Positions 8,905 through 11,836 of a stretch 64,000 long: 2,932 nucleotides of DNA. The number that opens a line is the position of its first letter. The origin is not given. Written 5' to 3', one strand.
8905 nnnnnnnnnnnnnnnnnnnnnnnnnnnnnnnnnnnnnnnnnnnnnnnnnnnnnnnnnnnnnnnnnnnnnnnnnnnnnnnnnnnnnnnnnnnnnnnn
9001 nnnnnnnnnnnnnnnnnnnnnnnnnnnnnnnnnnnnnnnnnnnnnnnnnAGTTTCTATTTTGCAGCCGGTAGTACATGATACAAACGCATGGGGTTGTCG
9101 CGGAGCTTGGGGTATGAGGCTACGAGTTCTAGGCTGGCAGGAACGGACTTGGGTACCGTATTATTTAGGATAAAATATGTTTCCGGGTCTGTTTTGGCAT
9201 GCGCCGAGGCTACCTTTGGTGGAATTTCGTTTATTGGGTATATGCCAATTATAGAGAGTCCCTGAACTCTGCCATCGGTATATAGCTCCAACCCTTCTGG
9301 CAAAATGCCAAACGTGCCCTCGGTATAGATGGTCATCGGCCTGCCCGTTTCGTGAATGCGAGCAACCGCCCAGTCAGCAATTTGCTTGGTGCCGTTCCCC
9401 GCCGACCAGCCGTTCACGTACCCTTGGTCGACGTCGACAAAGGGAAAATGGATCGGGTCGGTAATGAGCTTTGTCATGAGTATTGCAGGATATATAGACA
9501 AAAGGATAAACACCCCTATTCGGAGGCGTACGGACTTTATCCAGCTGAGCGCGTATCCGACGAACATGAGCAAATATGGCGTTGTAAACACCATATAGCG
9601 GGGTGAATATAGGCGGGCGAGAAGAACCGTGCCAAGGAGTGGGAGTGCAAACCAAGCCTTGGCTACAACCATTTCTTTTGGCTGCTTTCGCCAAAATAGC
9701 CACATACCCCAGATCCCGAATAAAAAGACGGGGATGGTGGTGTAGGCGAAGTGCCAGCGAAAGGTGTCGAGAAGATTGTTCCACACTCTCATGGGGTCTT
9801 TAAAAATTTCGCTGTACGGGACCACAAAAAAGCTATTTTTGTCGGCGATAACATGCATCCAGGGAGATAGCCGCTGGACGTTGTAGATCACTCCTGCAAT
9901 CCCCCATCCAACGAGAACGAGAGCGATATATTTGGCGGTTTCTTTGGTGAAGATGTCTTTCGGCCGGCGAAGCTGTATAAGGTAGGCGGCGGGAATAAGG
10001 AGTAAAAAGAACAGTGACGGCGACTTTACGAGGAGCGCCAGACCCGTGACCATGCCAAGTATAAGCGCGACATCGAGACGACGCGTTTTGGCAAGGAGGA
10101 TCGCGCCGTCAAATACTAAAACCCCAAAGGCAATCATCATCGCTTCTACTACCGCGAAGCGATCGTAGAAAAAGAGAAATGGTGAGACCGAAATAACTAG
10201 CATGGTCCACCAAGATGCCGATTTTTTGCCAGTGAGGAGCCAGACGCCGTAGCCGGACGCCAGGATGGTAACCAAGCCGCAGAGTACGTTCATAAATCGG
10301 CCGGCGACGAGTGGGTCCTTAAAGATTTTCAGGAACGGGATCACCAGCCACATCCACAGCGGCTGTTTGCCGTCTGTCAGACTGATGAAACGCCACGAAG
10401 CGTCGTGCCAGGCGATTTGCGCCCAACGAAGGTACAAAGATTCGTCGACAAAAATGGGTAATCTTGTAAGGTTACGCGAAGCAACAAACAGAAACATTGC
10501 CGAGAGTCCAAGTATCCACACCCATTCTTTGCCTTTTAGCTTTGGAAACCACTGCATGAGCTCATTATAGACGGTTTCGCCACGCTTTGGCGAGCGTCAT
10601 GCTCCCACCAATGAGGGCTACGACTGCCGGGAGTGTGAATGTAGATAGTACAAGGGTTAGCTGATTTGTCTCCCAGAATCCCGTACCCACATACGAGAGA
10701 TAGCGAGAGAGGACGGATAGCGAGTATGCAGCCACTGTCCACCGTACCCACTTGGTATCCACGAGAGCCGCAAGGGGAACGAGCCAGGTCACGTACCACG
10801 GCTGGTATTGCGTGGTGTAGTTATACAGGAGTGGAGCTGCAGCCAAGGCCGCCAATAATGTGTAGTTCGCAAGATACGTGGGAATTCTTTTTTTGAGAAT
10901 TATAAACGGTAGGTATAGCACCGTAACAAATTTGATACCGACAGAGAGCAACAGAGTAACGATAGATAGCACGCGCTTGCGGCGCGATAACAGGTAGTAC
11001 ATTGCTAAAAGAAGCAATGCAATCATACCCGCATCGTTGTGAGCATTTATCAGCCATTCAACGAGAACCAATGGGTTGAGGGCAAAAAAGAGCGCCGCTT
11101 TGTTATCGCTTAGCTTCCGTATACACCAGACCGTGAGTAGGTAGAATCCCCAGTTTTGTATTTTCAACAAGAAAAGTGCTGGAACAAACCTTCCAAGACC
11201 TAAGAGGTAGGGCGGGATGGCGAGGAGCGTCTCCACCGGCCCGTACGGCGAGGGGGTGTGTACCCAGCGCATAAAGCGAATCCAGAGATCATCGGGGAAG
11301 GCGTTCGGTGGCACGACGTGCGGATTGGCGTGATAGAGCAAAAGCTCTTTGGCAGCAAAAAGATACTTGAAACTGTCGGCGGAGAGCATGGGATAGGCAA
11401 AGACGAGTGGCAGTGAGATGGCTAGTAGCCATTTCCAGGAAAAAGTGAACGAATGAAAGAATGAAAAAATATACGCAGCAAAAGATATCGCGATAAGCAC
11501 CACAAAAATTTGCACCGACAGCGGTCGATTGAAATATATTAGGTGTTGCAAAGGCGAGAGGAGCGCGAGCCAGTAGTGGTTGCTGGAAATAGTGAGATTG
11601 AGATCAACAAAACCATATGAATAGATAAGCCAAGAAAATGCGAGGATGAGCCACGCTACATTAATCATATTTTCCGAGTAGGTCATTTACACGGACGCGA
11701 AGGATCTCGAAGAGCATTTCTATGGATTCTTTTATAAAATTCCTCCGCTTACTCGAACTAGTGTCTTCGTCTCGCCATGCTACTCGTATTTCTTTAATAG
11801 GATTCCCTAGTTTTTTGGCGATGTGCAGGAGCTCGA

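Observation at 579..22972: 22 kb glycosylation locus with seven or more GT-C (ArnT/PMT-like) transferases, paired polyprenyl-P-sugar GT2 synthases, a Wzx flippase and UDP-Xyl / GDP-D-Rha synthesis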

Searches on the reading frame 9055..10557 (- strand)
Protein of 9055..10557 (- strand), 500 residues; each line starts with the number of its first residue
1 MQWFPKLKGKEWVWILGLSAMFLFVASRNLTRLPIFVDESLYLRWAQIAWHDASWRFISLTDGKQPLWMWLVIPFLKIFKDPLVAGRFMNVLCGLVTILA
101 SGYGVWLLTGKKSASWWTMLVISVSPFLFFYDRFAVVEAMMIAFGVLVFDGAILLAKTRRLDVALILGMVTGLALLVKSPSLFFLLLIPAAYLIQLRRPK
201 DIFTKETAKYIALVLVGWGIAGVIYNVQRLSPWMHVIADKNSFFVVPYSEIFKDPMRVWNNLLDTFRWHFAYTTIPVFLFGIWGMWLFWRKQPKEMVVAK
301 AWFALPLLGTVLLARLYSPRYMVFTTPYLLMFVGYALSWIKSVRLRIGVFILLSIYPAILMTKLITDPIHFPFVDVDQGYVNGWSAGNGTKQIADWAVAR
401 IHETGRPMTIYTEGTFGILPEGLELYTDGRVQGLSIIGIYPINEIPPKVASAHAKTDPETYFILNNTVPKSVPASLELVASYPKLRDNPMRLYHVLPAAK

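Call 3: search_protein_families(library=pfam, proteins=[window:9055-10557:-], max_evalue=0.01)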
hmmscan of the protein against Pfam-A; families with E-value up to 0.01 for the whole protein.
window:9055-10557:- (500 aa): 2 families
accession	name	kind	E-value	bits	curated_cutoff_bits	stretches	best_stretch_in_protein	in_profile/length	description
PF02366.24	PMT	-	9.5e-08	32.3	22.7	1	63-227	61-239/245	Dolichyl-phosphate-mannose-protein mannosyltransferase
PF13231.12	PMT_2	-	4.1e-07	30.8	26.1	1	66-218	4-152/160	Dolichyl-phosphate-mannose-protein mannosyltransferase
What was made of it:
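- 9055..10557 (-): GT-C 'C4', PMT/PMT_2 (GT39-type), 500 aa, D38-E39; member of the conserved core. PF02366 32.3 and PF13231 30.8 bits (call 3).
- Checked: 9055-10557: PMT 32.3 and PMT_2 30.8 bits (call 3).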

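Call 6: search_protein_families(library=ncbifam, proteins=[window:9055-10557:-], max_evalue=0.01)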
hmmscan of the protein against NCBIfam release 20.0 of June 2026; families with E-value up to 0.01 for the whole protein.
window:9055-10557:- (500 aa): 0 families

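Call 47: search_solved_structures(query=window:9055-10557:-, max_evalue=1)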
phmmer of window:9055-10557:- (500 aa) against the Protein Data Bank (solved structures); distinct sequences matched with E-value up to 1: 0.
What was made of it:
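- On Pmt/Ppm1 protein O-mannosylation (GT39 PMT family proper): No sequence hit to solved Pmt1, Pmt2 or Pmt4 (call 47).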

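Call 73: find_homologous_proteins(query=window:9055-10557:-, max_evalue=0.001)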
Query window:9055-10557:- (500 aa): 985 proteins with E <= 0.001 among 8000 candidates; the best 120 are listed.
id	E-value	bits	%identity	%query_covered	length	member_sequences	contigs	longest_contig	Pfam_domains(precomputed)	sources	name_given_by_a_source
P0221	0.0e+0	1132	100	100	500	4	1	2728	PF02366.25,PF13231.13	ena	-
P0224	3.8e-275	932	80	100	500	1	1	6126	PF02366.25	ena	-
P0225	7.4e-211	720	64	100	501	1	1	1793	PF13231.13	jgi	jgi:4-amino-4-deoxy-L-arabinose transferase-like glycosyltransferase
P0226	2.0e-208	712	65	99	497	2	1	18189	PF13231.13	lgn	-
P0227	3.3e-206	704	63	99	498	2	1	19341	PF13231.13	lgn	-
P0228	1.3e-204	699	62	100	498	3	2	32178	PF13231.13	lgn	-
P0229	1.6e-202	692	63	99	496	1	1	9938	PF13231.13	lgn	-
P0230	2.2e-202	692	63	100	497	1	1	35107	PF13231.13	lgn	-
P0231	5.1e-202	691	64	99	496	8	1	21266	PF13231.13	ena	-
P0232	5.2e-201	687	63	99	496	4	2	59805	PF13231.13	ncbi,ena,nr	ncbi:MAG: hypothetical protein UX37_C0004G0006 [Microgenomates group bacterium GW2011_GWA2_46_16]|nr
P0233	3.5e-199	681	61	99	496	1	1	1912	PF13231.13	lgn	-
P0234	2.9e-198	678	60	99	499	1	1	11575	PF13231.13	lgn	-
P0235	4.6e-197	674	61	100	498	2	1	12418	PF13231.13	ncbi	ncbi:MAG: glycosyltransferase family 39 protein [bacterium]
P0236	5.8e-197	674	62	99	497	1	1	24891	PF13231.13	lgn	-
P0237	7.7e-196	670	61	100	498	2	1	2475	PF13231.13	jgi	jgi:4-amino-4-deoxy-L-arabinose transferase-like glycosyltransferase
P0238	2.3e-195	669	59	99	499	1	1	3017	PF13231.13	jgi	jgi:4-amino-4-deoxy-L-arabinose transferase-like glycosyltransferase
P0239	7.3e-195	667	60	100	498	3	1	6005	PF13231.13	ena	-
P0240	1.3e-194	666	60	99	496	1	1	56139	PF13231.13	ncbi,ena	-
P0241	5.1e-194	664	60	99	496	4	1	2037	PF13231.13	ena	-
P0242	2.0e-193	662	59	100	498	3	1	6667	PF13231.13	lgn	-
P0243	2.1e-193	662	60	100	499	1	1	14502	PF13231.13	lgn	-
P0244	2.4e-193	662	60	99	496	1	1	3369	PF13231.13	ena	-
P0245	2.6e-193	662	59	99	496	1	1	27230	PF13231.13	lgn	-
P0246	4.8e-193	661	61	100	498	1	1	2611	PF13231.13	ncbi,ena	-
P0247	7.6e-193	660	60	99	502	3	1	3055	PF13231.13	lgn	-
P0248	2.7e-192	658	60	99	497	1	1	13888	PF13231.13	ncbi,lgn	-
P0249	5.1e-191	654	59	99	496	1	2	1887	PF13231.13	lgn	-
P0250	3.9e-190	651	59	99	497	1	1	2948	PF13231.13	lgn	-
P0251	1.9e-188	646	58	100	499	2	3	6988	PF13231.13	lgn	-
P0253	2.7e-187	642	59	100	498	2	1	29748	PF13231.13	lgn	-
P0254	1.6e-186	639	57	99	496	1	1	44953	PF13231.13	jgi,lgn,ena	-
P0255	3.1e-186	638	60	99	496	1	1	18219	PF13231.13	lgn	-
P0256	5.2e-185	634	60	99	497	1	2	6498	PF13231.13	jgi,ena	-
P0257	8.1e-185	634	58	100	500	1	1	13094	PF13231.13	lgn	-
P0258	2.1e-184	632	58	100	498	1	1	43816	PF13231.13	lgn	-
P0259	1.2e-183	630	59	100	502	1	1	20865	PF13231.13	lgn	-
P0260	1.6e-183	630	59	99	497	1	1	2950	PF13231.13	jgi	jgi:4-amino-4-deoxy-L-arabinose transferase-like glycosyltransferase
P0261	2.2e-183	629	57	100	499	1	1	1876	PF13231.13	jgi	jgi:4-amino-4-deoxy-L-arabinose transferase-like glycosyltransferase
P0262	9.4e-183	627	58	100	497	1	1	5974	PF13231.13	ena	-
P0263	1.1e-182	627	57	100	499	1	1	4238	PF13231.13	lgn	-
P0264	9.9e-182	624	58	100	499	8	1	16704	PF13231.13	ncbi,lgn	-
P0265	1.1e-181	624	57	100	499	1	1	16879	PF13231.13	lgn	-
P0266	1.8e-181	623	58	100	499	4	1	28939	PF13231.13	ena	-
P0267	1.2e-180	620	56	100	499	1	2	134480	PF13231.13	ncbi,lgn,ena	-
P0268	2.1e-180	619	57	100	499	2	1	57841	PF13231.13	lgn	-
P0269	1.2e-179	617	57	99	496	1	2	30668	PF13231.13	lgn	-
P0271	1.8e-178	613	58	99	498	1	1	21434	PF13231.13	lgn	-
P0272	2.6e-178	612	56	100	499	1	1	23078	PF13231.13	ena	-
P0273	3.2e-178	612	56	99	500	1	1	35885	PF13231.13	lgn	-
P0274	3.6e-178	612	57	99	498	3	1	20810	PF13231.13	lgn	-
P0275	1.7e-177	610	58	99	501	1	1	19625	PF13231.13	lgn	-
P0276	6.1e-177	608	56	99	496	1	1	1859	PF13231.13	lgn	-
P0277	7.7e-177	607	58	99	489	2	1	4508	PF13231.13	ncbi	-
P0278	1.5e-175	603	56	99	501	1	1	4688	PF13231.13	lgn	-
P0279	1.7e-175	603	57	99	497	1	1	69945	PF13231.13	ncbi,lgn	ncbi:MAG: glycosyltransferase family 39 protein [bacterium]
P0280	2.5e-175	602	56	100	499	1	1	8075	PF13231.13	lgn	-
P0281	9.6e-175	601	56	100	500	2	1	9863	PF13231.13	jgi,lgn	-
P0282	2.5e-174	599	56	99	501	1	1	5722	PF13231.13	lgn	-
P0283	4.0e-174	599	55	99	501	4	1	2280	PF13231.13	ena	-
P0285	9.6e-174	597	57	99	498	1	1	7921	PF13231.13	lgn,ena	-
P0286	4.2e-173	595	55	99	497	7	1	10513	PF13231.13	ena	-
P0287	8.5e-173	594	55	99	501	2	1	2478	PF13231.13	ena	-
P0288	9.2e-173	594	54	99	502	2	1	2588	PF13231.13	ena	-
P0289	1.2e-170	587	55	99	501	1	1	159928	PF13231.13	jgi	-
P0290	1.1e-168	581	55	100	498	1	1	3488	PF13231.13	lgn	-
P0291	1.2e-168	581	54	99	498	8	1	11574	PF13231.13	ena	-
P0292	4.4e-168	579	53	99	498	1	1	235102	PF13231.13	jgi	-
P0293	3.4e-167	576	55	99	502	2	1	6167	PF13231.13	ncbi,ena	-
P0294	3.6e-166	572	53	99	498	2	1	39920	PF13231.13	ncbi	-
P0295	1.6e-165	570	56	99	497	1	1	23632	PF13231.13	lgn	-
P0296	2.7e-165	569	55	99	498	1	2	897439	PF13231.13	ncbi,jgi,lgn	-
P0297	3.2e-165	569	55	99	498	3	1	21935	PF13231.13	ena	-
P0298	5.6e-165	568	53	99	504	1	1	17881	PF02366.25,PF13231.13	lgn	-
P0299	1.1e-161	557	54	100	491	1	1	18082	PF13231.13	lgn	-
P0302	1.9e-160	553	52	99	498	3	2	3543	PF13231.13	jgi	jgi:4-amino-4-deoxy-L-arabinose transferase-like glycosyltransferase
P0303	2.6e-159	550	52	99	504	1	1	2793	PF02366.25,PF13231.13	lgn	-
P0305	2.5e-157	543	52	99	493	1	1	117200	PF02366.25,PF13231.13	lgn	-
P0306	4.7e-156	539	51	100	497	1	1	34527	PF13231.13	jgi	-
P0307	1.9e-155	537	53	99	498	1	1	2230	PF13231.13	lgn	-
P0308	1.4e-154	534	53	99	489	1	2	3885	PF13231.13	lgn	-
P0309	1.0e-153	531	51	99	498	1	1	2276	PF13231.13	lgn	-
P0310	4.0e-152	526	50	98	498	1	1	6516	PF13231.13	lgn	-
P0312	2.2e-147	510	50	98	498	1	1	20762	PF02366.25,PF13231.13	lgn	-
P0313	1.1e-144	501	49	99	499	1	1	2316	PF13231.13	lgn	-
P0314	1.2e-144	501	48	99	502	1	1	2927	PF13231.13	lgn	-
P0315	1.6e-144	501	48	99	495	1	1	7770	PF13231.13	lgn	-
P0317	5.9e-140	486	47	99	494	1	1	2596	PF13231.13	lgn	-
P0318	4.3e-139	483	47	99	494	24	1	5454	PF13231.13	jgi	-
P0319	1.6e-138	481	46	100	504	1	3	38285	PF13231.13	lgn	-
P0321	7.3e-137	476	47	99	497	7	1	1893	PF13231.13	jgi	jgi:4-amino-4-deoxy-L-arabinose transferase-like glycosyltransferase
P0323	2.2e-136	474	46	99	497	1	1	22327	PF13231.13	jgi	jgi:4-amino-4-deoxy-L-arabinose transferase-like glycosyltransferase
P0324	3.2e-136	473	47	99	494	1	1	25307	PF13231.13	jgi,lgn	jgi:4-amino-4-deoxy-L-arabinose transferase-like glycosyltransferase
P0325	7.9e-136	472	45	99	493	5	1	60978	PF13231.13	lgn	-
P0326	8.3e-136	472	47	99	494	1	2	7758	PF13231.13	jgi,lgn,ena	-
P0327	1.4e-135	471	47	99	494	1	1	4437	PF13231.13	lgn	-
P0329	1.3e-134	468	47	99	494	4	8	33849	PF13231.13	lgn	-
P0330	2.0e-134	468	45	99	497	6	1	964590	PF13231.13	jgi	jgi:4-amino-4-deoxy-L-arabinose transferase-like glycosyltransferase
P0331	2.8e-134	467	45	99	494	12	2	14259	PF13231.13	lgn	-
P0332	9.7e-134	465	46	99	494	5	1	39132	PF13231.13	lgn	-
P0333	1.2e-133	465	46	99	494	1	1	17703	PF13231.13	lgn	-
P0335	3.4e-133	463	47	99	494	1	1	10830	PF13231.13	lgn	-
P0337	3.9e-132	460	46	99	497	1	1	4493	PF13231.13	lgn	-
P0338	8.3e-132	459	45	99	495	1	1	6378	PF02366.25,PF13231.13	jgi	jgi:4-amino-4-deoxy-L-arabinose transferase-like glycosyltransferase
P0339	1.1e-131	458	46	99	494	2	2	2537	PF13231.13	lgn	-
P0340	1.2e-131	458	45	99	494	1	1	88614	PF13231.13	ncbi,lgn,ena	-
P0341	1.4e-131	458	45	99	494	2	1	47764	PF13231.13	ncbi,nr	ncbi:glycosyltransferase family 39 protein [Candidatus Woesebacteria bacterium]|nr:glycosyltransfera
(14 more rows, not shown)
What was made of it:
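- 9055..10557 (-): 985 homologues at 45-65% identity across Microgenomates, named 'glycosyltransferase family 39 protein' (call 73).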

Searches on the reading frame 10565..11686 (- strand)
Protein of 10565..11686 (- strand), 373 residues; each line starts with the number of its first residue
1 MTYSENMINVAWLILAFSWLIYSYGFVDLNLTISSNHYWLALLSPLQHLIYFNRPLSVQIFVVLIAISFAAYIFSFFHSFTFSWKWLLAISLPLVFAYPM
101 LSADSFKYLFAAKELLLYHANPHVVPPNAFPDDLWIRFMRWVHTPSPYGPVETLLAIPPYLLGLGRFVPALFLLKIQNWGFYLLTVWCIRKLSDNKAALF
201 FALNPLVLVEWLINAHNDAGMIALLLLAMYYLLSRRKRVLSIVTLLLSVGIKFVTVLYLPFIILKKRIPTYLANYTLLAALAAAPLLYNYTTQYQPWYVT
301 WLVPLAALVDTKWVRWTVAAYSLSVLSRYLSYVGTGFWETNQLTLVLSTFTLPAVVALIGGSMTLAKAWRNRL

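Call 3: search_protein_families(library=pfam, proteins=[window:10565-11686:-], max_evalue=0.01)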
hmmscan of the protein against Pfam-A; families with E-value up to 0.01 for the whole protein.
window:10565-11686:- (373 aa): 1 family
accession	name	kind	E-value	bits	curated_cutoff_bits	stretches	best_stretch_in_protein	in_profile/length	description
PF09594.16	GT87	-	0.002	18.4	25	1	148-358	3-209/237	Glycosyltransferase family 87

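Call 6: search_protein_families(library=ncbifam, proteins=[window:10565-11686:-], max_evalue=0.01)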
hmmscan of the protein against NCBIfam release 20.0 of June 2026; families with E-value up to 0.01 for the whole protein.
window:10565-11686:- (373 aa): 0 families

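Call 65: search_solved_structures(query=A3, max_evalue=1)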
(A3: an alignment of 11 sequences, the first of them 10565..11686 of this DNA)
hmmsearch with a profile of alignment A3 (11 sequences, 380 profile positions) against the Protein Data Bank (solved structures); distinct sequences matched with E-value up to 1: 0.
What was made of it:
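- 10565..11686 (-): Probable GT-C 'C5', GT87/MptA_B-like (373 aa), invariant D104. No PDB hit (call 65).
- On Mycobacterial LM/LAM mannosyltransferases (GT87, MptA/MptB/PimE): The family profile finds nothing in the PDB, which includes PimE (call 65).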

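Call 66: search_protein_families(library=pfam, alignment_id=A3, max_evalue=0.01)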
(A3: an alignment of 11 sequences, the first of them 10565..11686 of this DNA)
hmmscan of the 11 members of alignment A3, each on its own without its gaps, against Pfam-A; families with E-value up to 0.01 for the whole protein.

A. member 1, window:10565-11686:- (373 aa): 1 family
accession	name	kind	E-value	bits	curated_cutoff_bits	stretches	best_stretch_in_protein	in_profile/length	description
PF09594.16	GT87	-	0.002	18.4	25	1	148-358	3-209/237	Glycosyltransferase family 87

B. families by the number of members that match (of 11 scanned): 1 family
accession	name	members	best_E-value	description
PF09594.16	GT87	2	0.0018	Glycosyltransferase family 87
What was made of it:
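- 10565..11686 (-): GT87 18.4 bits, below 25 (calls 3, 66).
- On GT-C glycosyltransferase superfamily (the eight membrane proteins): Not met for C2 and C8 (no Pfam hit) or C5 (GT87 18.4 below 25; calls 3, 66).
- On Mycobacterial LM/LAM mannosyltransferases (GT87, MptA/MptB/PimE): GT87 E=0.002, below cut-off, in 2 of 11 family members (call 66).
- Checked: GT87 scores 18.4 bits, below the 25-bit cut-off (calls 3, 66).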
